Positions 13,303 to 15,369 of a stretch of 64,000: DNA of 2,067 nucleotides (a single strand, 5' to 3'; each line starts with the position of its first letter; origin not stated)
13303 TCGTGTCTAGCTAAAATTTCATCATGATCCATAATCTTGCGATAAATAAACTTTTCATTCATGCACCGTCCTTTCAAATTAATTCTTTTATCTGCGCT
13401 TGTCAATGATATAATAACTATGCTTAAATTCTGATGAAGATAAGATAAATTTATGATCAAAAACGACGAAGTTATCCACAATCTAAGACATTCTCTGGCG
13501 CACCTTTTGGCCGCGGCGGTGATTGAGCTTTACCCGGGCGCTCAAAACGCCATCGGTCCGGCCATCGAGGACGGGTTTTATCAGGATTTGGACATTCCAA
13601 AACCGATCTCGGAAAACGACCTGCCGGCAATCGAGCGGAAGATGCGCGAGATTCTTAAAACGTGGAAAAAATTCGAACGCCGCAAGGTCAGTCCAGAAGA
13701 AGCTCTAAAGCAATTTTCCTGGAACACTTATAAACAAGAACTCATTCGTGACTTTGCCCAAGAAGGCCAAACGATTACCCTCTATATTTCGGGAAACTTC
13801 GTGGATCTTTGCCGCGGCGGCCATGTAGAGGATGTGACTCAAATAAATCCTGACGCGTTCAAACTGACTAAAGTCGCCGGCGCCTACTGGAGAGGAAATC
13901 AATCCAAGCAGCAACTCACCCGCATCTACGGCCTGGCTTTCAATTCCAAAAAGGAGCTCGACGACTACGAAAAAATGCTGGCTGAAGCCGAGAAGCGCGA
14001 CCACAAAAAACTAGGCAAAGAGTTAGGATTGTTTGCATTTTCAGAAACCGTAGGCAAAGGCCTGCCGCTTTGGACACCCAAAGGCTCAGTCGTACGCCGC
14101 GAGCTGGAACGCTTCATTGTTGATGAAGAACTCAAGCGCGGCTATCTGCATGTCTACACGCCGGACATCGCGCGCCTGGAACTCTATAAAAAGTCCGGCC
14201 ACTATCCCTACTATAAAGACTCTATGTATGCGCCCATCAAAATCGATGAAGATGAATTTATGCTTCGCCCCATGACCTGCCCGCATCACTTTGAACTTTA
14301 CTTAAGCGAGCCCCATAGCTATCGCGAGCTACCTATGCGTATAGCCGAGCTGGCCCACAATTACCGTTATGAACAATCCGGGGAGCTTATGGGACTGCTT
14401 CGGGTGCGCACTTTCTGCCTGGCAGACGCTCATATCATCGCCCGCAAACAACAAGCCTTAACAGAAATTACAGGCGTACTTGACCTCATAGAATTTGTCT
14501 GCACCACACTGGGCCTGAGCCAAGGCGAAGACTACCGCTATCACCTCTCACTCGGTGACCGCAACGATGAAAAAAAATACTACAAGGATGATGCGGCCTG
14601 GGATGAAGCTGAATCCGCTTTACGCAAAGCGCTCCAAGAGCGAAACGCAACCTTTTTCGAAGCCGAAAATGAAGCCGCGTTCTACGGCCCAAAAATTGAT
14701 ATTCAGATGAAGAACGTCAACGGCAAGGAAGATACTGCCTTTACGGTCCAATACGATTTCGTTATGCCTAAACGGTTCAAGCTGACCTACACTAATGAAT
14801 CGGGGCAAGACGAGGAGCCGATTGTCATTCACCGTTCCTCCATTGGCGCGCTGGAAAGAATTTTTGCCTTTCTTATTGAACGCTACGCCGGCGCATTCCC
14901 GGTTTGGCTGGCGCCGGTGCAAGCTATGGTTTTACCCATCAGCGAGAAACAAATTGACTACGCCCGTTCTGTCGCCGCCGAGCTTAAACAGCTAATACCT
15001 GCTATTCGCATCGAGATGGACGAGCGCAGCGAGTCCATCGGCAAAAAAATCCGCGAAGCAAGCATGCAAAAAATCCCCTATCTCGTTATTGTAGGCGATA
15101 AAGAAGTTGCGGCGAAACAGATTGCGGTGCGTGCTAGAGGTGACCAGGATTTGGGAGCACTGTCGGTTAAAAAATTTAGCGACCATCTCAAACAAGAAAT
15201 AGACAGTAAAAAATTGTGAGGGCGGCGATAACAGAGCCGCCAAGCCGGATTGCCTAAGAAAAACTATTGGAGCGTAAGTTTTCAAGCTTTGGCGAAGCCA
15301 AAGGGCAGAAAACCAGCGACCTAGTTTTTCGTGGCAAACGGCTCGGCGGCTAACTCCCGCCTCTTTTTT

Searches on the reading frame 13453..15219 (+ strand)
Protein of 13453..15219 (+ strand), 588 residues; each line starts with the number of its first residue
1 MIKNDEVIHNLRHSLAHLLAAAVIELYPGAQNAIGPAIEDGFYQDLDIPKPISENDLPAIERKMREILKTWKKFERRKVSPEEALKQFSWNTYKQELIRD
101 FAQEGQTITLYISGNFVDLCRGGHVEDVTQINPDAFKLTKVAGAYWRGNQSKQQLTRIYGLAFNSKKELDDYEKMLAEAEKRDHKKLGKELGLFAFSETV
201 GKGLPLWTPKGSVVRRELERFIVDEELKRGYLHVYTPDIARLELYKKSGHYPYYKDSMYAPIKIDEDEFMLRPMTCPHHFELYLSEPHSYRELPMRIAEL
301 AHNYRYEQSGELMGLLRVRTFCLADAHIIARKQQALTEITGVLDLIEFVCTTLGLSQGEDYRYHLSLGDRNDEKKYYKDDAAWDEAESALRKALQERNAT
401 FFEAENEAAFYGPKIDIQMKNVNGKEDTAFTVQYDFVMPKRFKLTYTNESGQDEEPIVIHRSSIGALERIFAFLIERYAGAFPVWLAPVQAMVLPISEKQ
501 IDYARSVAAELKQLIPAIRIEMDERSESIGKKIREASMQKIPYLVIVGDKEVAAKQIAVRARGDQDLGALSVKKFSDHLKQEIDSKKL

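Call 9: search_protein_families(library=pfam, proteins=[window:13453-15219:+], max_evalue=1)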
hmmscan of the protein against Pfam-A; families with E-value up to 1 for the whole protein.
window:13453-15219:+ (588 aa): 4 families
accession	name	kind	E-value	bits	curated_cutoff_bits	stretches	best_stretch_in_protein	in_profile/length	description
PF00587.30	tRNA-synt_2b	-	5e-30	105.3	29.3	1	265-478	6-179/179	tRNA synthetase class II core domain (G, H, P, S and T)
PF03129.25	HGTP_anticodon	-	4e-20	72.2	21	1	490-581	1-93/94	Anticodon binding domain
PF07973.19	tRNA_SAD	-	1.6e-07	31.6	24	1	109-159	2-44/44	Threonyl and Alanyl tRNA synthetase second additional domain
PF17280.7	DUF5345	-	0.52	10.9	27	0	155-195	5-45/77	Family of unknown function (DUF5345)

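Call 12: find_related_loci(query=window:13453-15219:+, collection=genome_contigs, flank=6000)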
Query window:13453-15219:+ (588 aa) in genome_contigs; peptide patterns used: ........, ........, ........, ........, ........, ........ (x = any residue, [..] = any of these).
425 stretches matched a pattern; 324 encode a relative of the query (tblastn E <= 1e-3); the best 80 are kept; 80 distinct loci.
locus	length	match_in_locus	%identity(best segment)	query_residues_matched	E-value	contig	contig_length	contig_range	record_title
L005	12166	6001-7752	70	3-588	0e+0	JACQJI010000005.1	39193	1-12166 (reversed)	MAG: Candidatus Doudnabacteria bacterium isolate NC_groundwater_1147_Ag_S-0.1um_47_53 S_p1_S3_coassembly_k141_199306, wh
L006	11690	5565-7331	65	1-586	0e+0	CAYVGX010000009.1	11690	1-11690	MAG TPA_asm: uncultured Candidatus Saccharibacteria bacterium isolate SRP135725_co1_95 genome assembly, contig: NODE_765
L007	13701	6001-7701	66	6-575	0e+0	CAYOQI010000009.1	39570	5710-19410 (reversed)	MAG TPA_asm: uncultured Pseudomonadales bacterium isolate SRP286056_co1_770 genome assembly, contig: NODE_1040_length_39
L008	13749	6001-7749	65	2-586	0e+0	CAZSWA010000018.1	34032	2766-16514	MAG TPA_asm: uncultured Gammaproteobacteria bacterium isolate SRP272529_co1_257 genome assembly, contig: NODE_1824_lengt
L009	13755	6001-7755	66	1-587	0e+0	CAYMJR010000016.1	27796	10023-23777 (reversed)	MAG TPA_asm: uncultured Gammaproteobacteria bacterium isolate SRP272529_co1_137 genome assembly, contig: NODE_2639_lengt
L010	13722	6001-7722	64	12-587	0e+0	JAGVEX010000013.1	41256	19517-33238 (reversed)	MAG: bacterium isolate DeMMO2_23 c_000000016571, whole genome shotgun sequence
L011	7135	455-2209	64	1-586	0e+0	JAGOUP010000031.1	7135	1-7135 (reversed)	MAG: Candidatus Levyibacteriota bacterium isolate Gw_Eff_bin_508 Gw_Eff_31463_length_7135_cov_3.615582, whole genome sho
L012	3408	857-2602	64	8-587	0e+0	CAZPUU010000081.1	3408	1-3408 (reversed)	MAG TPA_asm: uncultured Gammaproteobacteria bacterium isolate SRP192515_co2_165 genome assembly, contig: NODE_27344_leng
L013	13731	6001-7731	64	8-587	0e+0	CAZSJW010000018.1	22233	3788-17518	MAG TPA_asm: uncultured Pseudomonadales bacterium isolate SRP286056_co2_78 genome assembly, contig: NODE_3446_length_222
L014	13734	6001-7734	64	6-586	0e+0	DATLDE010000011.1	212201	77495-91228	MAG TPA_asm: Candidatus Limnocylindrales bacterium isolate SMAG_U14342 k141_9992354, whole genome shotgun sequence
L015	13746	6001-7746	64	2-577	0e+0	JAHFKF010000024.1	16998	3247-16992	MAG: Candidatus Levyibacteriota bacterium isolate nzgw403 NODE_2131_length_16999_cov_3.018841, whole genome shotgun sequ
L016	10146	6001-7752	63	3-588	0e+0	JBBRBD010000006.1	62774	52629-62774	MAG: Patescibacteria group bacterium isolate Co_metawrap_2327 Cmw_2327_k141_28934615_length_62774_cov_12.0000, whole gen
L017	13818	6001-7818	60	2-587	0e+0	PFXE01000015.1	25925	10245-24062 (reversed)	MAG: Candidatus Zambryskibacteria bacterium CG_4_9_14_3_um_filter_40_16 CG_4_9_14_3_um_filter_150_scaffold_1557_c, whole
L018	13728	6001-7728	63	12-586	0e+0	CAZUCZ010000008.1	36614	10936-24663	MAG TPA_asm: uncultured Candidatus Saccharibacteria bacterium isolate SRP257259_co1_159 genome assembly, contig: NODE_11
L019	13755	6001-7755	62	2-586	0e+0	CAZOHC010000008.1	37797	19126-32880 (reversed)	MAG TPA_asm: uncultured Gammaproteobacteria bacterium isolate SRP144015_co1_130 genome assembly, contig: NODE_575_length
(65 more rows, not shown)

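Call 62: find_homologous_proteins(query=window:13453-15216:+, max_evalue=1e-100)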
Query window:13453-15216:+ (588 aa): 7994 proteins with E <= 1e-100 among 8000 candidates; the best 120 are listed.
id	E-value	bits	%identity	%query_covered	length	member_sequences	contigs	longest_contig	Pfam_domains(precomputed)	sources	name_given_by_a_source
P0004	0.0e+0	1333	100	100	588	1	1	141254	PF03129.26,PF00587.31,PF07973.20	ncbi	-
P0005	0.0e+0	1028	76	100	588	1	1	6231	PF03129.26,PF00587.31,PF07973.20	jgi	jgi:threonyl-tRNA synthetase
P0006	3.7e-280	949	69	99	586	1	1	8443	PF03129.26,PF00587.31,PF07973.20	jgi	jgi:threonyl-tRNA synthetase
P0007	7.6e-279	945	71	99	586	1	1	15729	PF03129.26,PF00587.31,PF07973.20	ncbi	-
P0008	2.5e-275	933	70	100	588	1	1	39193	PF03129.26,PF00587.31,PF07973.20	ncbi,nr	ncbi:MAG: threonine--tRNA ligase [Candidatus Doudnabacteria bacterium]|nr:threonine--tRNA ligase [Ca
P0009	1.9e-265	900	68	100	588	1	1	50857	PF03129.26,PF00587.31,PF07973.20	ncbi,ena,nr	ncbi:MAG: threonyl-tRNA synthetase [Parcubacteria group bacterium Licking1014_17]|nr:MAG: threonyl-t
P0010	4.2e-264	896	67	99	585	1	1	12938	PF03129.26,PF00587.31,PF07973.20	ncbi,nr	ncbi:MAG: threonine--tRNA ligase [Candidatus Doudnabacteria bacterium]|nr:threonine--tRNA ligase [Ca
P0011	4.1e-263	893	66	98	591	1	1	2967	PF03129.26,PF00587.31,PF07973.20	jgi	jgi:threonyl-tRNA synthetase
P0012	2.3e-262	890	66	100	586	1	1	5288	PF03129.26,PF00587.31,PF07973.20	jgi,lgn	jgi:threonyl-tRNA synthetase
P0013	3.9e-262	890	69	96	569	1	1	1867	PF03129.26,PF00587.31,PF07973.20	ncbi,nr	ncbi:MAG: threonine--tRNA ligase, partial [Silvanigrellaceae bacterium]|nr:threonine--tRNA ligase [S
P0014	1.0e-261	888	67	99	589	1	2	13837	PF03129.26,PF00587.31,PF07973.20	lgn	-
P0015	2.9e-260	883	67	99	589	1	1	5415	PF03129.26,PF00587.31,PF07973.20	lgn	-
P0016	3.1e-258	877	66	100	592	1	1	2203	PF03129.26,PF00587.31,PF07973.20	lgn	-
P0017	5.1e-258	876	65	100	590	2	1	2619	PF03129.26,PF00587.31,PF07973.20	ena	-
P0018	6.6e-258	876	66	100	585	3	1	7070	PF03129.26,PF00587.31,PF07973.20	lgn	-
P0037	5.1e-255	866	65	99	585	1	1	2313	PF03129.26,PF00587.31,PF07973.20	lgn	-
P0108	9.3e-251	852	64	99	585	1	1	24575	PF03129.26,PF00587.31,PF07973.20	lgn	-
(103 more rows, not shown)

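Call 63: find_encoding_contigs(protein=P0005, flank=3000, max_places=3)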
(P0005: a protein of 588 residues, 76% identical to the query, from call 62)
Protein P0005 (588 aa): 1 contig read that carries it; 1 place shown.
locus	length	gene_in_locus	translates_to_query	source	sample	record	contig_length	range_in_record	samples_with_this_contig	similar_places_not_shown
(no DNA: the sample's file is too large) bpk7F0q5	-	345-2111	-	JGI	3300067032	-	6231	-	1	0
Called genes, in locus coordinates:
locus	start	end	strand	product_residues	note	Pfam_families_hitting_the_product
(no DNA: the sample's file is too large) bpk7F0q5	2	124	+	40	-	?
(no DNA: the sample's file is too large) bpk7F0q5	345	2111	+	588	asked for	PF07973:tRNA_SAD (weak), PF00587:tRNA-synt_2b, PF03129:HGTP_anticodon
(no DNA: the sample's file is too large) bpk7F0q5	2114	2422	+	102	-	PF01909:NTP_transf_2, PF18765:Polbeta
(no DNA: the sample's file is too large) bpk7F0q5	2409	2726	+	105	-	PF01934:HepT-like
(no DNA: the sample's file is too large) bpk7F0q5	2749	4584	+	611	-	PF13522:GATase_6, PF13537:GATase_7, PF01380:SIS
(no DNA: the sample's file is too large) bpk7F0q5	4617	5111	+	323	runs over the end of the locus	PF01933:CofD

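Call 64: find_encoding_contigs(protein=P0007, flank=3000, max_places=3)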
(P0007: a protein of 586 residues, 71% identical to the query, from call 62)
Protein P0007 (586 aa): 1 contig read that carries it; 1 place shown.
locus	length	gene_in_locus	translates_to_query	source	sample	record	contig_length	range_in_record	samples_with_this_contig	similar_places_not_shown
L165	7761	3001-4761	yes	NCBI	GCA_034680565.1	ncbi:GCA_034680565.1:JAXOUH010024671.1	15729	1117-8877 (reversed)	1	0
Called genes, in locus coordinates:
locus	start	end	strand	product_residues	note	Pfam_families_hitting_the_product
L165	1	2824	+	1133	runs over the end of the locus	PF02811:PHP, PF07733:DNA_pol3_alpha, PF17657:DNA_pol3_finger, PF14579:HHH_6, PF01336:tRNA_anti-codon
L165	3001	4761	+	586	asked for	PF07973:tRNA_SAD, PF00587:tRNA-synt_2b, PF03129:HGTP_anticodon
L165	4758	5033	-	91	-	-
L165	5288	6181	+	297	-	PF01745:IPT, PF01715:IPPT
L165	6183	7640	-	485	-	PF02934:GatB_N, PF02637:GatB_Yqey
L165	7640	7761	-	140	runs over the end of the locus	PF18895:T4SS_pilin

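Call 65: find_encoding_contigs(protein=P0006, flank=3000, max_places=3)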
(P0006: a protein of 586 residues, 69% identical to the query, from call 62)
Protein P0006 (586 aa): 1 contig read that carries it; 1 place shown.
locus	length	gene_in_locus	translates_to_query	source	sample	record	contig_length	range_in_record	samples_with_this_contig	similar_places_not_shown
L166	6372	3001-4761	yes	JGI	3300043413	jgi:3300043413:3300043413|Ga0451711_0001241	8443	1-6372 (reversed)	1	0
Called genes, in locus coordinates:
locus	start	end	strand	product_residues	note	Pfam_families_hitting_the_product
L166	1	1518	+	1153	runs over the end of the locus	PF02811:PHP, PF07733:DNA_pol3_alpha, PF17657:DNA_pol3_finger, PF14579:HHH_6, PF01336:tRNA_anti-codon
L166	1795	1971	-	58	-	-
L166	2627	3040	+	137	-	PF04480:DUF559, PF18741:MTES_1575 (weak)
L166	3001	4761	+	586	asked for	PF07973:tRNA_SAD (weak), PF00587:tRNA-synt_2b, PF03129:HGTP_anticodon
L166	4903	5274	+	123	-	PF04480:DUF559, PF18741:MTES_1575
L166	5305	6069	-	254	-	PF00557:Peptidase_M24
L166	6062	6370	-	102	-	?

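Call 68: find_encoding_contigs(protein=P0009, flank=2500, max_places=2)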
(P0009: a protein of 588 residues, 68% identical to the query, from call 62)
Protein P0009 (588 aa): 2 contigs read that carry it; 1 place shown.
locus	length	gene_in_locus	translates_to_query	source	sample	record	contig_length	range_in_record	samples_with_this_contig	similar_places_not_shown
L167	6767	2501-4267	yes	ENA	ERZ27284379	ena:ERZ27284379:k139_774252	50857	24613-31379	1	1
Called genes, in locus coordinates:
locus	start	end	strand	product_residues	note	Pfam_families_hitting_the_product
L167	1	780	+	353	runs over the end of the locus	-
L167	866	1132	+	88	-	-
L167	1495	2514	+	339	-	PF01594:AI-2E_transport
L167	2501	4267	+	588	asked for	PF07973:tRNA_SAD, PF00587:tRNA-synt_2b, PF03129:HGTP_anticodon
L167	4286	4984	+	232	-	-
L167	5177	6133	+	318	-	PF01745:IPT (weak), PF01715:IPPT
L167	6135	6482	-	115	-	-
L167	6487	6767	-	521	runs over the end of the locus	PF02934:GatB_N, PF02637:GatB_Yqey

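Call 69: find_encoding_contigs(protein=P0010, flank=2500, max_places=2)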
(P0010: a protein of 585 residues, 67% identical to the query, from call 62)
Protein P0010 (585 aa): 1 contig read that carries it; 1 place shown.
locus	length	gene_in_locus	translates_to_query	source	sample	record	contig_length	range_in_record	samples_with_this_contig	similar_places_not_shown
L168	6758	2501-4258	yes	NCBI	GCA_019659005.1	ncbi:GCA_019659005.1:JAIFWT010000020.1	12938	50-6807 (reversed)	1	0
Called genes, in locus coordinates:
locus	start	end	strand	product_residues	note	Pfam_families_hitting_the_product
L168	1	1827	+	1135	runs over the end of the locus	PF02811:PHP, PF07733:DNA_pol3_alpha, PF17657:DNA_pol3_finger, PF14579:HHH_6, PF01336:tRNA_anti-codon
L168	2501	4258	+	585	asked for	PF07973:tRNA_SAD, PF00587:tRNA-synt_2b, PF03129:HGTP_anticodon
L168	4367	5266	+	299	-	PF01745:IPT, PF01715:IPPT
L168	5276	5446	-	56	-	-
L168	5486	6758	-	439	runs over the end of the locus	PF02934:GatB_N, PF02637:GatB_Yqey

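Call 70: find_encoding_contigs(protein=P0012, flank=2500, max_places=2)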
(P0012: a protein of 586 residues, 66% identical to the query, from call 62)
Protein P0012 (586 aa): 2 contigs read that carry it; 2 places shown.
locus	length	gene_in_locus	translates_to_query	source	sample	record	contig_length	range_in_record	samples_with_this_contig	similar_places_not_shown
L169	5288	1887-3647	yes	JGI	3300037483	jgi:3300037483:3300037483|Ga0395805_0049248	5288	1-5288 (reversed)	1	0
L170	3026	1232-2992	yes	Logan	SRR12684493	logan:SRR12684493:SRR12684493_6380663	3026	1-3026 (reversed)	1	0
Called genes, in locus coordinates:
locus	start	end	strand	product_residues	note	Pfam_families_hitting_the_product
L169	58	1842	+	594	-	PF07733:DNA_pol3_alpha, PF17657:DNA_pol3_finger, PF14579:HHH_6, PF01336:tRNA_anti-codon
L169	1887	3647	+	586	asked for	PF07973:tRNA_SAD, PF00587:tRNA-synt_2b, PF03129:HGTP_anticodon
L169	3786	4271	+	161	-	-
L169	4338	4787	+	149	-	-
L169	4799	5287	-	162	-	?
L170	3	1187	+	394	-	?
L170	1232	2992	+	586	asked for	PF07973:tRNA_SAD, PF00587:tRNA-synt_2b, PF03129:HGTP_anticodon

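Call 71: find_encoding_contigs(protein=P0014, flank=2500, max_places=2)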
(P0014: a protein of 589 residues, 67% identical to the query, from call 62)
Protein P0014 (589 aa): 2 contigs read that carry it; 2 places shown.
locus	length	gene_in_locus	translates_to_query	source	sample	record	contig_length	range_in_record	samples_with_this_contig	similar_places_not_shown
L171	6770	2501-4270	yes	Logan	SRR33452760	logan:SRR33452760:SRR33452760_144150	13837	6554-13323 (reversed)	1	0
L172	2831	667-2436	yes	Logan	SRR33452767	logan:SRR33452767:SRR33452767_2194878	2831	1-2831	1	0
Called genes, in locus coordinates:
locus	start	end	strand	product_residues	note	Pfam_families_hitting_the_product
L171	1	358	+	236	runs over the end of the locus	-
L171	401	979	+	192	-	-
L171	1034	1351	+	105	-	-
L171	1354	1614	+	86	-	PF18910:DUF5665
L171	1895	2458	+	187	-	PF02585:PIG-L (weak)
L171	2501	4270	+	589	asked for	PF07973:tRNA_SAD, PF00587:tRNA-synt_2b, PF03129:HGTP_anticodon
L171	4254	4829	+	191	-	PF05198:IF3_N, PF00707:IF3_C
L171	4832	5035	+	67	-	PF01632:Ribosomal_L35p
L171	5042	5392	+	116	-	PF00453:Ribosomal_L20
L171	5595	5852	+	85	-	-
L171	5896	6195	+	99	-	-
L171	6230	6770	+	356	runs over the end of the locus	PF02912:Phe_tRNA-synt_N, PF01409:tRNA-synt_2d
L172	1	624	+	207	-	?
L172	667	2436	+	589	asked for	PF07973:tRNA_SAD, PF00587:tRNA-synt_2b, PF03129:HGTP_anticodon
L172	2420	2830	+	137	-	?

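Call 96: find_encoding_contigs(protein=P0011, flank=2000, max_places=2)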
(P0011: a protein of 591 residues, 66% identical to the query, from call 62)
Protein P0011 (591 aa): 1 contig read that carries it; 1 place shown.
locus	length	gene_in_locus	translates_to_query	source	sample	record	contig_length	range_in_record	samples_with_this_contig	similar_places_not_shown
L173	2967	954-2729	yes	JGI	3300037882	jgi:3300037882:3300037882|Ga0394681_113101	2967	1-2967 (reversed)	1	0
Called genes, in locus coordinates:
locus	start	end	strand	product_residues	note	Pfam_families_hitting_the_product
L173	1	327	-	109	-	?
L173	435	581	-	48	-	-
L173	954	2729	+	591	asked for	PF07973:tRNA_SAD (weak), PF00587:tRNA-synt_2b, PF03129:HGTP_anticodon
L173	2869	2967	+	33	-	?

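Call 97: find_encoding_contigs(protein=P0037, flank=2000, max_places=2)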
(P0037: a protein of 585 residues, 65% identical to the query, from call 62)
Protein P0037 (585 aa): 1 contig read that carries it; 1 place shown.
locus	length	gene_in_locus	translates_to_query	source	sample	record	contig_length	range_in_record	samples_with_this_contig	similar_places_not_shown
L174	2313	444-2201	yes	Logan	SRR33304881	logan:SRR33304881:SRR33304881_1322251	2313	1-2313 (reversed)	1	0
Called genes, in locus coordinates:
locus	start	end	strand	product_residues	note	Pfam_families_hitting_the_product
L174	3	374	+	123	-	?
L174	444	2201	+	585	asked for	PF07973:tRNA_SAD, PF00587:tRNA-synt_2b, PF03129:HGTP_anticodon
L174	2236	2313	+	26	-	?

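Call 98: find_encoding_contigs(protein=P0108, flank=2000, max_places=2)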
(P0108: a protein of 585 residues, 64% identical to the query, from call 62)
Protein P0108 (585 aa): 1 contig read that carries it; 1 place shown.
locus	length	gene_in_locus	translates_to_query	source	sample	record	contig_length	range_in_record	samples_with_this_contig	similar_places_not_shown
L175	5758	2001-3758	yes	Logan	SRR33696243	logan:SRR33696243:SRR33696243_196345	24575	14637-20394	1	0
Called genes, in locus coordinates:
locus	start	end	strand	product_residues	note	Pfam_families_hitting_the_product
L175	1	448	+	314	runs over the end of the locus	PF00294:PfkB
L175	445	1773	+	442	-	PF05221:AdoHcyase, PF00670:AdoHcyase_NAD, PF02826:2-Hacid_dh_C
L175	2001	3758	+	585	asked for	PF07973:tRNA_SAD (weak), PF00587:tRNA-synt_2b, PF03129:HGTP_anticodon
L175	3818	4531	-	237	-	PF00687:Ribosomal_L1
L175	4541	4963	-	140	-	PF03946:Ribosomal_L11_N, PF00298:Ribosomal_L11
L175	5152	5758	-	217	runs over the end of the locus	PF02357:NusG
